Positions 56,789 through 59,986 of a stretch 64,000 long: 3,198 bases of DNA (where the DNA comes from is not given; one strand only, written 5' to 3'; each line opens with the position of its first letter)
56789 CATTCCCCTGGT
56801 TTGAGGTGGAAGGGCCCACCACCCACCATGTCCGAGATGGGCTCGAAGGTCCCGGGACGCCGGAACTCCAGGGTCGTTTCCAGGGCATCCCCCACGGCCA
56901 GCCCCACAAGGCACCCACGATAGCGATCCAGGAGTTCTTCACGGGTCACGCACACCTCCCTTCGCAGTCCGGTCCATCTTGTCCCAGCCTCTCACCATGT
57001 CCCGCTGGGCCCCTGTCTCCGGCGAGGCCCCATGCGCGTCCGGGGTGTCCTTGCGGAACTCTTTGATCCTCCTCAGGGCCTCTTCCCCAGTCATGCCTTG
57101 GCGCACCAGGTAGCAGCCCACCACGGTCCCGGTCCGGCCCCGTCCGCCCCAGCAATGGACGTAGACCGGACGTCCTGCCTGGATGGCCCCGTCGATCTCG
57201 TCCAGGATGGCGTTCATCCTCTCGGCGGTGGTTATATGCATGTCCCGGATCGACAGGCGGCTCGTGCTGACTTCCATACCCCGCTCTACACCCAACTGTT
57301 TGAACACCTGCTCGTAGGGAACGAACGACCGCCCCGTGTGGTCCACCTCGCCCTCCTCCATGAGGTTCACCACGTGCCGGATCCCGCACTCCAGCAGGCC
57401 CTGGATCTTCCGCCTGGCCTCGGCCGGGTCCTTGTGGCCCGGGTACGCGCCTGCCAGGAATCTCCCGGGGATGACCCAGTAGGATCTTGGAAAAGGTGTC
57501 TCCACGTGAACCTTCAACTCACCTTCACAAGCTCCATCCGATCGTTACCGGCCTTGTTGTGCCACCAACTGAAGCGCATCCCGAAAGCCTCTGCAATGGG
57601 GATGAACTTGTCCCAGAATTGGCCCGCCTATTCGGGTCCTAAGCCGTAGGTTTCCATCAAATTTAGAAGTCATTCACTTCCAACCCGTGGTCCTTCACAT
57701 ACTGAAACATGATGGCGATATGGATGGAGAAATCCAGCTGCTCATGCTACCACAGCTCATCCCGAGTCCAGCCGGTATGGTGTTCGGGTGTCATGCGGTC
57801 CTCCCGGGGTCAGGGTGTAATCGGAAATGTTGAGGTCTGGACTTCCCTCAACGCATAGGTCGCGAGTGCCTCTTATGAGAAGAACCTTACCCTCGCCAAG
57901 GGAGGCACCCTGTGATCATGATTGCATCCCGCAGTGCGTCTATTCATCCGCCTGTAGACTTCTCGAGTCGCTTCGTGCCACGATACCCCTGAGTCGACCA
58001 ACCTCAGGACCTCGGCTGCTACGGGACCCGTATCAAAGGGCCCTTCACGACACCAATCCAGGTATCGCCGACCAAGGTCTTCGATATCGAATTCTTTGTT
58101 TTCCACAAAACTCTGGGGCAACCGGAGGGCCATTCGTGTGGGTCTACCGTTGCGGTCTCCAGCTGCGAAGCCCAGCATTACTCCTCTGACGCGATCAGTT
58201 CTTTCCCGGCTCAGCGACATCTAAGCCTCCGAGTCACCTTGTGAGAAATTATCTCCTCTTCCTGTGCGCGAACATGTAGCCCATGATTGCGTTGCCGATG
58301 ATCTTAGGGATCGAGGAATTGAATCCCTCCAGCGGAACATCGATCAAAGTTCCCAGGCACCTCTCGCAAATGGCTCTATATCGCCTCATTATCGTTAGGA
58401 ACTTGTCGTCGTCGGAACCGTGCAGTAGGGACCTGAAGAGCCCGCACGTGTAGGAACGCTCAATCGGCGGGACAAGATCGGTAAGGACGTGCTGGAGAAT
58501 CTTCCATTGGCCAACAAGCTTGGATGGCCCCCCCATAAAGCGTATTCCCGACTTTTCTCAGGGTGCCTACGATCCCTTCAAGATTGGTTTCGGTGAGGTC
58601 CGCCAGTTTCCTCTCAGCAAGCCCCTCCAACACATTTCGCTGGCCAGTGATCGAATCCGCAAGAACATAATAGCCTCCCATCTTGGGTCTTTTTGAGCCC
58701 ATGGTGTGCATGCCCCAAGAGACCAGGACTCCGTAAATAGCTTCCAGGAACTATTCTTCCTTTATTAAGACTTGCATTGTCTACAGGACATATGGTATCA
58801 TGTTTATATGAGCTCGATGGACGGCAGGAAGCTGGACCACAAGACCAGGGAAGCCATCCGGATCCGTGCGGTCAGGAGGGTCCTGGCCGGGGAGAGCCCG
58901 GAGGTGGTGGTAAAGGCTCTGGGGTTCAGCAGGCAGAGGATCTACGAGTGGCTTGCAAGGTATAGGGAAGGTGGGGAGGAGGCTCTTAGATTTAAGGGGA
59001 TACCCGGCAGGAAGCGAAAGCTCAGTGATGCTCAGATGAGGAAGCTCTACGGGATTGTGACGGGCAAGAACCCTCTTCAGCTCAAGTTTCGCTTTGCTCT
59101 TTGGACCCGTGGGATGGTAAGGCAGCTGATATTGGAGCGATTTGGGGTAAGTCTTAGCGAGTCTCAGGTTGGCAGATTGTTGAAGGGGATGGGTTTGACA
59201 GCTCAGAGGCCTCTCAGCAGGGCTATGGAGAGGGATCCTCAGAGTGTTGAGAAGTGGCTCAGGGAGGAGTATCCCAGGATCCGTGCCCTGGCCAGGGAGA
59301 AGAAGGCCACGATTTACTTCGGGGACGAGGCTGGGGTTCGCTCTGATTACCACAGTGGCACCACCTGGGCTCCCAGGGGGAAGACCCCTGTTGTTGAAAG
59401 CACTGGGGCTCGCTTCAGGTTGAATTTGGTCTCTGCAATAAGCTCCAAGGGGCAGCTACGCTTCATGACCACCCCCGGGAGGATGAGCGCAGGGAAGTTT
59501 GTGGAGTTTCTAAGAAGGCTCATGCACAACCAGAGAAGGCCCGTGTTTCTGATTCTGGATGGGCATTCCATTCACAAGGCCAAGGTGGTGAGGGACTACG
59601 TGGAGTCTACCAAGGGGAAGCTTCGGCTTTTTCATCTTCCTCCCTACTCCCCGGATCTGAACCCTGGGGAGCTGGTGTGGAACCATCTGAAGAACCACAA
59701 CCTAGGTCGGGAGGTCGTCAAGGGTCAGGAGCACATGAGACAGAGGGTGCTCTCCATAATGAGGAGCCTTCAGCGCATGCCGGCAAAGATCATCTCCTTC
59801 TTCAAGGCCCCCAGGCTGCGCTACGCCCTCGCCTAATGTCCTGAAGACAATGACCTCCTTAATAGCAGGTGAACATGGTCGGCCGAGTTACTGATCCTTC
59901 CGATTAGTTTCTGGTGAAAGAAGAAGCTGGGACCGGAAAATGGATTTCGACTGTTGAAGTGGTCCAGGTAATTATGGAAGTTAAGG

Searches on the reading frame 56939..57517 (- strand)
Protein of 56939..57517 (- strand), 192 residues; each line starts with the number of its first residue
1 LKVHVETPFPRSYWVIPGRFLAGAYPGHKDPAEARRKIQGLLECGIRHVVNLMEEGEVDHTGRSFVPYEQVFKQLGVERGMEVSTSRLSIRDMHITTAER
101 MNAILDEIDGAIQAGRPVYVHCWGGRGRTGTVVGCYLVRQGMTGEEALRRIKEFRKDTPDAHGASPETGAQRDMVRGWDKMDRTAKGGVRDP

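Call 4: search_protein_families(library=padloc, proteins=[window:56939-57517:-], max_evalue=1)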
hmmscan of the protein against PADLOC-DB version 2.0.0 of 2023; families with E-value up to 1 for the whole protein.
window:56939-57517:- (192 aa): 0 families

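Call 5: search_protein_families(library=ncbifam, proteins=[window:56939-57517:-], max_evalue=1)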
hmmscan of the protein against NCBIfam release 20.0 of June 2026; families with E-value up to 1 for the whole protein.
window:56939-57517:- (192 aa): 3 families
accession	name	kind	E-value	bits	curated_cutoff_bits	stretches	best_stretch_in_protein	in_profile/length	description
NF009025.0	PRK12361.1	equivalog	1.2e-07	30.3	505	1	90-156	149-217/546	hypothetical protein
NF041348.1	XopH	equivalog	0.092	12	500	1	87-136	246-294/368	type III secretion system effector XopH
NF008750.0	PRK11784.1-2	equivalog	0.11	11.6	241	1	97-132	69-104/346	tRNA 2-selenouridine(34) synthase MnmH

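Call 6: search_protein_families(library=pfam, proteins=[window:56939-57517:-], max_evalue=1)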
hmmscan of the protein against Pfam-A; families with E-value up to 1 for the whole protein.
window:56939-57517:- (192 aa): 9 families
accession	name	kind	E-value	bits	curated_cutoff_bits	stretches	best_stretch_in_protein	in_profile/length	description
PF22784.1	PTP-SAK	-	2.4e-20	73.5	27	1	12-149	4-121/153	Swiss Army Knife protein, DSP-PTPase phosphatase domain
PF22785.1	Tc-R-P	-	8.5e-18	65.3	27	1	34-141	12-105/106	Polymorphic toxin system, DSP-PTPase phosphatase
PF00782.25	DSPc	-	4.9e-10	39.8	33.5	1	43-156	16-115/133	Dual specificity phosphatase, catalytic domain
PF22741.1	PTP-NADK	-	2.7e-08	33.8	27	1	41-153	44-147/163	DSP-PTPase phosphatase fused to NAD+ Kinase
PF13350.11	Y_phosphatase3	-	0.00021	21.8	22.2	1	38-137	42-150/240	Tyrosine phosphatase family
PF05706.17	CDKN3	-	0.00067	19.8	20.7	1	34-138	56-156/168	Cyclin-dependent kinase inhibitor 3 (CDKN3)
PF00102.32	Y_phosphatase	-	0.0026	17.9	20.9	1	113-147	167-201/234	Protein-tyrosine phosphatase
PF03162.18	Y_phosphatase2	-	0.0032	17.5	27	1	116-135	92-111/165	Tyrosine phosphatase family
PF14566.11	PTPlike_phytase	-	0.015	15.8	27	1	70-134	90-152/158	Inositol hexakisphosphate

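Call 94: search_protein_families(library=phrogs, proteins=[window:56939-57517:-], max_evalue=0.01)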
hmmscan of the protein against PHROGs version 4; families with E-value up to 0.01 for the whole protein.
window:56939-57517:- (192 aa): 1 family
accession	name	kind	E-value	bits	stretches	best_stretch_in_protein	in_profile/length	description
phrog_17568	-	DNA, RNA and nucleotide metabolism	6.1e-10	40.2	1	87-158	58-127/166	thymidylate synthase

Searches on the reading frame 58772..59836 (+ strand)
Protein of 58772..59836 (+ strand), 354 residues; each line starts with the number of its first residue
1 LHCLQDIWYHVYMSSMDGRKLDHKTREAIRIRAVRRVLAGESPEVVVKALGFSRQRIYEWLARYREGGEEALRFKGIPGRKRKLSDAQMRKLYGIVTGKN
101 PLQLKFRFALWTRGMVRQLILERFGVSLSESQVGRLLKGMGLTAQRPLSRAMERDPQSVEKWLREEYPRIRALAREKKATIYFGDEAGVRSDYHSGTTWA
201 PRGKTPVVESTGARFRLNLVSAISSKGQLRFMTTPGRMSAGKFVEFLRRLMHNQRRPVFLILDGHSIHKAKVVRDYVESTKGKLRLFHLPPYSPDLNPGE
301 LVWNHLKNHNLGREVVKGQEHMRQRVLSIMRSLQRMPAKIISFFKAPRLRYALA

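Call 6: search_protein_families(library=pfam, proteins=[window:58772-59836:+], max_evalue=1)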
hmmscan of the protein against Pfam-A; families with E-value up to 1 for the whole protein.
window:58772-59836:+ (354 aa): 10 families
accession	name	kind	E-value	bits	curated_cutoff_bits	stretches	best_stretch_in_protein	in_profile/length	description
PF13358.12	DDE_3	-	2.5e-38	131.6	28.6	1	181-317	2-140/146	DDE superfamily endonuclease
PF13592.12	HTH_33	-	5.3e-21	74.4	25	1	108-166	2-60/60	Winged helix-turn helix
PF13565.12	HTH_32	-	3.1e-12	47.3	33.7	1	57-137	2-73/73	Homeodomain-like domain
PF13518.12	HTH_28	-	7.1e-12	45.6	25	1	30-81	2-51/52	Helix-turn-helix domain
PF13384.12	HTH_23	-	1.4e-11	44.3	24.6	1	25-73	2-50/50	Homeodomain-like domain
PF13551.12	HTH_29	-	3.6e-10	40.2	28.1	1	30-88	1-62/64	Winged helix-turn helix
PF01527.26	HTH_Tnp_1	-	0.008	16.8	24.1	1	27-75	9-57/75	Transposase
PF02796.21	HTH_7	-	0.01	16.4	23.8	0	79-93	1-18/45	Helix-turn-helix domain of resolvase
PF01710.22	HTH_Tnp_IS630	-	0.038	14.5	21.3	1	29-71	7-49/119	Transposase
PF15943.11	YdaS_toxin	-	0.17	12.1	30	0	48-63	16-31/65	Bacterial toxin YdaS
